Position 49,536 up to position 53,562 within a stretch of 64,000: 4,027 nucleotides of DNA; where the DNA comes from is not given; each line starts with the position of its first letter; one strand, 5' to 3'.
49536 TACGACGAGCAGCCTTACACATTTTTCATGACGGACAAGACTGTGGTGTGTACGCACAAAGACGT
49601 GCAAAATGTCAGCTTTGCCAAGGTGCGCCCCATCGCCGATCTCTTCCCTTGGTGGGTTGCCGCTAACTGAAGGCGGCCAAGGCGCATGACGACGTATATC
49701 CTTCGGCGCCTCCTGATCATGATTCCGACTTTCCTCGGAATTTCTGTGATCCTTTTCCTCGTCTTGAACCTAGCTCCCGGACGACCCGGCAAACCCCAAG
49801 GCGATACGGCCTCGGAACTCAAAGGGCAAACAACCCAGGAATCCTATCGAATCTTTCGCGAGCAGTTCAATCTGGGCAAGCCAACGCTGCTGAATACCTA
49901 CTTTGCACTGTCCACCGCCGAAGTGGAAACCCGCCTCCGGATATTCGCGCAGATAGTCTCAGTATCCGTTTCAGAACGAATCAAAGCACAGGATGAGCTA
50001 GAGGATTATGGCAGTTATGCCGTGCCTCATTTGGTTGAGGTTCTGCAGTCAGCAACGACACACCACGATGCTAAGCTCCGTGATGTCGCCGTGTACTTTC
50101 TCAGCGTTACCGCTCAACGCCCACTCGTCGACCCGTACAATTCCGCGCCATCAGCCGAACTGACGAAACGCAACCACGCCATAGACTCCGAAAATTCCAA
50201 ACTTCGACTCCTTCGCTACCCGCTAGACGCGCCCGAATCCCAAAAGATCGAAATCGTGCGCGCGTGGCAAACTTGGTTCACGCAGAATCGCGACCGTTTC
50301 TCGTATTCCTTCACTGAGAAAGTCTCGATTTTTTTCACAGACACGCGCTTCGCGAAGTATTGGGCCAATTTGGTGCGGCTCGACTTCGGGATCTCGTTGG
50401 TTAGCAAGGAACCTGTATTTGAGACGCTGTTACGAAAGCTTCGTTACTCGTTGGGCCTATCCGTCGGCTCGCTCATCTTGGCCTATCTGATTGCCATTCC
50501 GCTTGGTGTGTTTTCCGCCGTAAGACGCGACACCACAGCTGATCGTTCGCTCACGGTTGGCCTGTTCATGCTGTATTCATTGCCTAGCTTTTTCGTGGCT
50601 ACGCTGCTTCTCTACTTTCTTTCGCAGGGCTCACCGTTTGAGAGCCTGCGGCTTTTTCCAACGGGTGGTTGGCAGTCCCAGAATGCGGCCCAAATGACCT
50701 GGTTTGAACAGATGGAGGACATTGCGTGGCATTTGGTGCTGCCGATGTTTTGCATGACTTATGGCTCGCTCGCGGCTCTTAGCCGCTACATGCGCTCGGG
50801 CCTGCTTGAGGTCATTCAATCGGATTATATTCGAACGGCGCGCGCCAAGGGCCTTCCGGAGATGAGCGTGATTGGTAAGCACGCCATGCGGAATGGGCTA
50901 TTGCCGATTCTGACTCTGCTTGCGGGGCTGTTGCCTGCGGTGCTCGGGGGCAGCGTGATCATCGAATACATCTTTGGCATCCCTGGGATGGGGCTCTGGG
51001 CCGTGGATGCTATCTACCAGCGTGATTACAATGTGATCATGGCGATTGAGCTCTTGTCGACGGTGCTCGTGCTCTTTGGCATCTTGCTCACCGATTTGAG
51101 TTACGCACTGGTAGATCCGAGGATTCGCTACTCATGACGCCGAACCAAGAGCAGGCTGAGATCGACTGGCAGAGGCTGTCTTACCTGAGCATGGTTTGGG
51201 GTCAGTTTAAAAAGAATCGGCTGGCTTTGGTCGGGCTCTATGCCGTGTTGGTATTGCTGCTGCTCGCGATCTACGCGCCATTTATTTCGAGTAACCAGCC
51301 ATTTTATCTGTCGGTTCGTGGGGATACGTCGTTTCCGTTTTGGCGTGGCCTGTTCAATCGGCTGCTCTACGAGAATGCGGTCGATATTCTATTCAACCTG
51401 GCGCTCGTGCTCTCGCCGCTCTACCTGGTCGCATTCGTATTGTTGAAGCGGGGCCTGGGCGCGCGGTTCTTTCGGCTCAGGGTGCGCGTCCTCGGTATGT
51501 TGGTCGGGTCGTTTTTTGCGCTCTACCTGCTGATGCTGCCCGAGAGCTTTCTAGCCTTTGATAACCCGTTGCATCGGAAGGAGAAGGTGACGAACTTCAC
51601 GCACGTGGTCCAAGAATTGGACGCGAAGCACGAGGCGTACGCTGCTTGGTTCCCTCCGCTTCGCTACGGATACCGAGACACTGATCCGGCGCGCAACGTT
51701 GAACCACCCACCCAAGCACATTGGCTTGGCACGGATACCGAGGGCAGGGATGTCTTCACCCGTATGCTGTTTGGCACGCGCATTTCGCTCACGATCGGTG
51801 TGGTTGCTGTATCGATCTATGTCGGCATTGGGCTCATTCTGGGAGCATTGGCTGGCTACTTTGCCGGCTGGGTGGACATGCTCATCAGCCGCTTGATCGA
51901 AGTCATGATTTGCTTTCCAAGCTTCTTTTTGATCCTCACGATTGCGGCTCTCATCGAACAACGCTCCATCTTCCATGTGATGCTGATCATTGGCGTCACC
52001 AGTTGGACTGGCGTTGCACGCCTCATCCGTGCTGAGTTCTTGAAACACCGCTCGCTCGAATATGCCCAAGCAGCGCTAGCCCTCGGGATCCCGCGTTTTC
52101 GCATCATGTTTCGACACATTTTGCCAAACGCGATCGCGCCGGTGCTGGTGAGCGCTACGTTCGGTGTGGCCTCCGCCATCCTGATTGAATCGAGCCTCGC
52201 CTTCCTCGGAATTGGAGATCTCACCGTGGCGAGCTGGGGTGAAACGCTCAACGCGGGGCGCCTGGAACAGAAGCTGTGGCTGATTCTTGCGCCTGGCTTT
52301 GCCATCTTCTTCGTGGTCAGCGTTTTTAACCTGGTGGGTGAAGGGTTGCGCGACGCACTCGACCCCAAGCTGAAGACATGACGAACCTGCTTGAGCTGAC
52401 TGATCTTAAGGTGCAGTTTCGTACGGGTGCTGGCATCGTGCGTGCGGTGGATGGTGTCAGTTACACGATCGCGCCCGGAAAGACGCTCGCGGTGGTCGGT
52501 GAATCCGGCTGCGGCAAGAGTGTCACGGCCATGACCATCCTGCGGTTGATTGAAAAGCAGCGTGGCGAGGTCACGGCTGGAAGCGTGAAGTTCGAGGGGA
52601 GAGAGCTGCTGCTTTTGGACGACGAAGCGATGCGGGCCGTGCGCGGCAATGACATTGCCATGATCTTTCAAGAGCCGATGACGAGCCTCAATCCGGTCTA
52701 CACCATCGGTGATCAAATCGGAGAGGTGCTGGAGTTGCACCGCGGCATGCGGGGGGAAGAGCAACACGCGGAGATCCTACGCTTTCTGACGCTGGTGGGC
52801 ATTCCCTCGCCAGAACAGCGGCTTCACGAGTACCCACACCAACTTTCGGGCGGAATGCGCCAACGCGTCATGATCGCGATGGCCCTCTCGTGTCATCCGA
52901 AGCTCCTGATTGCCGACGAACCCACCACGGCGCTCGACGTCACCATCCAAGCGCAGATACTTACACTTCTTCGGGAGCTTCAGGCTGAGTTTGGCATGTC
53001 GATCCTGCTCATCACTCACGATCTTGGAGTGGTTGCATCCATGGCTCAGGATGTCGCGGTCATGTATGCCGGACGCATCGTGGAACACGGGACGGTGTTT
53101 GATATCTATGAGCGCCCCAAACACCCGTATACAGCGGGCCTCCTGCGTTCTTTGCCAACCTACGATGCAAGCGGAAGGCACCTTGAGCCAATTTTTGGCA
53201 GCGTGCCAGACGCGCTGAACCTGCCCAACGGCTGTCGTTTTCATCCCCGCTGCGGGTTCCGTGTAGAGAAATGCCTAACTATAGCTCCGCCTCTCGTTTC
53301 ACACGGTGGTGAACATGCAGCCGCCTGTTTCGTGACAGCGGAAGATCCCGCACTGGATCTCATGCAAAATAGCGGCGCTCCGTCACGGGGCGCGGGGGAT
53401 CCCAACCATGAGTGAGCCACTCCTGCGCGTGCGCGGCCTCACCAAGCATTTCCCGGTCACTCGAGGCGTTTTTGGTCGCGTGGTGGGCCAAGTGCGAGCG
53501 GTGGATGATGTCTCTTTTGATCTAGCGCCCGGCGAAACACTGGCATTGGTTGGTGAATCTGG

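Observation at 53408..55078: OppF-type ABC ATPase fused to three TM helices and a GspG-like pseudopilin domain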

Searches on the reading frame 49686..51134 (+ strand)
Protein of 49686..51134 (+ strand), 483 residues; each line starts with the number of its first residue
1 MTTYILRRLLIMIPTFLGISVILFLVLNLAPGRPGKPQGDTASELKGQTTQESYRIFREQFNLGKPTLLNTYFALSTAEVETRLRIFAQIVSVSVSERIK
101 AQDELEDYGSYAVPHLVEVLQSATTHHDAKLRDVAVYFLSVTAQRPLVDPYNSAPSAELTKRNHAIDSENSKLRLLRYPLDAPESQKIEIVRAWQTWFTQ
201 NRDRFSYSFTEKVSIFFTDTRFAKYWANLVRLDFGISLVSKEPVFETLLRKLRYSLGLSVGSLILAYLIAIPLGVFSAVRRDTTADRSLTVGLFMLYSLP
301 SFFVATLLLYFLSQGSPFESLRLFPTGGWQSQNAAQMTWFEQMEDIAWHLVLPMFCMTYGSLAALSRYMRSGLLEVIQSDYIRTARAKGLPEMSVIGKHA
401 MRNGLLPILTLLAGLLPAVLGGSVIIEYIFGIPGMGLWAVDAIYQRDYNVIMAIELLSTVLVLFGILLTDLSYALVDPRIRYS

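Call 5: search_protein_families(library=pfam, proteins=[window:49686-51134:+], max_evalue=0.001)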
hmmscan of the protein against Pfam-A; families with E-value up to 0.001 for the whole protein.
window:49686-51134:+ (483 aa): 1 family
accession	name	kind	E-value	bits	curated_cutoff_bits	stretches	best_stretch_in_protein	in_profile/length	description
PF00528.27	BPD_transp_1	-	6.6e-36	124.2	26.4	1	270-481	1-183/184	Binding-protein-dependent transport system inner membrane component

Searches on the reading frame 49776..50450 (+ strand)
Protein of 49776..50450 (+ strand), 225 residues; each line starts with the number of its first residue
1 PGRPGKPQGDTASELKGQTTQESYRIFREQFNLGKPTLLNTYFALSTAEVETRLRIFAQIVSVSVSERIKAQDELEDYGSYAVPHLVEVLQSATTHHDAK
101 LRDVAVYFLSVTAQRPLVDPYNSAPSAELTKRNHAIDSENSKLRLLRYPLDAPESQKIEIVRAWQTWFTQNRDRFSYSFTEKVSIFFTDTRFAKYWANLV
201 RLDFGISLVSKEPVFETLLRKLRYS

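Call 84: search_protein_families(library=pfam, proteins=[window:49776-50450:+], max_evalue=10)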
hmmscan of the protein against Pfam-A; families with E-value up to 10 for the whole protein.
seq(225 aa): 0 families

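Call 85: search_solved_structures(query=window:49776-50450:+, max_evalue=10)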
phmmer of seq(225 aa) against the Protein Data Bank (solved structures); distinct sequences matched with E-value up to 10: 1.
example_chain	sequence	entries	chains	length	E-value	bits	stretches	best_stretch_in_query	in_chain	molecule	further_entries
9jqr_G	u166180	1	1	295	1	12.3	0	58-117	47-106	Vgamma9 T cell receptor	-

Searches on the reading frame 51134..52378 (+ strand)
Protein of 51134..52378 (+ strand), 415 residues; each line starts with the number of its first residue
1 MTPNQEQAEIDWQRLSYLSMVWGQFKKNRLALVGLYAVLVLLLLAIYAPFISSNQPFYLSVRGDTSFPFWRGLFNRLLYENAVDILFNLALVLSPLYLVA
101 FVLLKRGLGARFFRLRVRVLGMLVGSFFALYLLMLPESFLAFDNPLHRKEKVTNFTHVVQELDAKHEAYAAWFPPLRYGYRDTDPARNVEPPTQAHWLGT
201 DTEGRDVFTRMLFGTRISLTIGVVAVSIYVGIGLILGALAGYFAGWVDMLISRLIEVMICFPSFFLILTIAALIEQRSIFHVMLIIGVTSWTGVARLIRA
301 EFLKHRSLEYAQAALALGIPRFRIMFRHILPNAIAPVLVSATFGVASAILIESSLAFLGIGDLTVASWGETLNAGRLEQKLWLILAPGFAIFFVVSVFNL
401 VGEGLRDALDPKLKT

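Call 5: search_protein_families(library=pfam, proteins=[window:51134-52378:+], max_evalue=0.001)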
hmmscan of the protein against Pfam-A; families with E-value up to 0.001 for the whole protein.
window:51134-52378:+ (415 aa): 2 families
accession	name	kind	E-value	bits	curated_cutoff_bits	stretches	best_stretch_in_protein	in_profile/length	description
PF00528.27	BPD_transp_1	-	2.6e-28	99.4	26.4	1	233-414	1-183/184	Binding-protein-dependent transport system inner membrane component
PF12911.12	OppC_N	-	2e-11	44.1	23.9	1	16-56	1-41/53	N-terminal TM domain of oligopeptide transport permease C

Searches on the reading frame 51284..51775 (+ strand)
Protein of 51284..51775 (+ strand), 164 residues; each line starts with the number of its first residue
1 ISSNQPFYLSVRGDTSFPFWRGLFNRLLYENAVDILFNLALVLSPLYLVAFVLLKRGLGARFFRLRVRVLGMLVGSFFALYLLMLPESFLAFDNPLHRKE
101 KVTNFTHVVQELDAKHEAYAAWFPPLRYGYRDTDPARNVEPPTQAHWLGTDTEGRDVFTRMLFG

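Call 84: search_protein_families(library=pfam, proteins=[window:51284-51775:+], max_evalue=10)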
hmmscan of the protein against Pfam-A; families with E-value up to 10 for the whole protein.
seq(164 aa): 2 families
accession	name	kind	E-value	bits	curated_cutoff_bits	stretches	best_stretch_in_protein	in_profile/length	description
PF13515.12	FUSC_2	-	0.00025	21.6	25.6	1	48-88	19-59/126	Fusaric acid resistance protein-like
PF16759.12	LIG3_BRCT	-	0.085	13.7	27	1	89-115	27-54/78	DNA ligase 3 BRCT domain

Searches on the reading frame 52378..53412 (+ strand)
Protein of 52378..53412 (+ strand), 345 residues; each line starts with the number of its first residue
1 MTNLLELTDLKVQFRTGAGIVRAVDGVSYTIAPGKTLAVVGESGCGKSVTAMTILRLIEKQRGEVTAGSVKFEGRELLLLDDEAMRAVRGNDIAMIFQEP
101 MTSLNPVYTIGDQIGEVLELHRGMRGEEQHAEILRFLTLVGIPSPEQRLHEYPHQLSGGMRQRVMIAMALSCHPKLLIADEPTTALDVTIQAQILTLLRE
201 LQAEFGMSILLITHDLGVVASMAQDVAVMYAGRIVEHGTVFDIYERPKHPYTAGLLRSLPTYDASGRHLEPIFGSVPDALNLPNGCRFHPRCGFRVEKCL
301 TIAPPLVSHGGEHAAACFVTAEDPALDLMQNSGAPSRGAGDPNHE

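Call 5: search_protein_families(library=pfam, proteins=[window:52378-53412:+], max_evalue=0.001)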
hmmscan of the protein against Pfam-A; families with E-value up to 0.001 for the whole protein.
window:52378-53412:+ (345 aa): 5 families
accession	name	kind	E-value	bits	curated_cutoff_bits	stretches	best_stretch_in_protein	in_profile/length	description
PF00005.33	ABC_tran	-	2.7e-30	106.2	25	1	25-184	2-137/137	ABC transporter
PF08352.17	oligo_HPY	-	7.4e-20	71.6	27.1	1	235-299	1-65/65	Oligopeptide/dipeptide transporter, C-terminal region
PF13304.12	AAA_21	-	8.6e-05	23.2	27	1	151-219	233-303/304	AAA domain, putative AbiEii toxin, Type IV TA system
PF02463.25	SMC_N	-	0.00011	22.1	40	1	36-230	26-213/220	RecF/RecN/SMC N terminal domain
PF13401.12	AAA_22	-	0.00091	20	27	0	36-212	7-121/130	AAA domain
